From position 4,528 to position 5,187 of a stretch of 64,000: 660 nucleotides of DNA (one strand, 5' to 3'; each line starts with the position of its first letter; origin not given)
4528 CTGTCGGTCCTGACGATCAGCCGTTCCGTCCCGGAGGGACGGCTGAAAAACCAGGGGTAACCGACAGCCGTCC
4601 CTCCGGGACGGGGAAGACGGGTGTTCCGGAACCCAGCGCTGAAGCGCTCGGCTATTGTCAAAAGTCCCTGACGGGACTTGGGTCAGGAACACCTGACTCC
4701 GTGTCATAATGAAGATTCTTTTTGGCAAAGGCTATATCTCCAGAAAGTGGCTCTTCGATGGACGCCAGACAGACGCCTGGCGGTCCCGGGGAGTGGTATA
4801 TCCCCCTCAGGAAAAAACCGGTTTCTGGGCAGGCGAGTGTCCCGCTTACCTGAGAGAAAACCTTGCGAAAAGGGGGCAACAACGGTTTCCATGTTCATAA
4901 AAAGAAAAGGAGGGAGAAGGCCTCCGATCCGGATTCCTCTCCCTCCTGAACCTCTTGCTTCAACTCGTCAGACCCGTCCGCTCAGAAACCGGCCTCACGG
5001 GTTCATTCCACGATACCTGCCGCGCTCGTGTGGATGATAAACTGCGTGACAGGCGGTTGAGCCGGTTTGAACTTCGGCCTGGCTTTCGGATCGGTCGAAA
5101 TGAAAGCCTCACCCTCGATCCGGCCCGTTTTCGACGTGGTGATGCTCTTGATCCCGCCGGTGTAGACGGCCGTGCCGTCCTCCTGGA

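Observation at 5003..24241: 19.2-kb single gene encoding a ~6,400-aa secreted mosaic protein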

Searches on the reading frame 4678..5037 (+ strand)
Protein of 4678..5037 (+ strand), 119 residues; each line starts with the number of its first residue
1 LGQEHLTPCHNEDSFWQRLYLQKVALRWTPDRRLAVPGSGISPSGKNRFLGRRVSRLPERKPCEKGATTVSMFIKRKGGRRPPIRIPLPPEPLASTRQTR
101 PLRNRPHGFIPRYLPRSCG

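Call 9: search_protein_families(library=pfam, proteins=[window:4678-5037:+], max_evalue=0.001)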
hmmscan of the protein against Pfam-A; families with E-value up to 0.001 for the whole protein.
window:4678-5037:+ (119 aa): 0 families
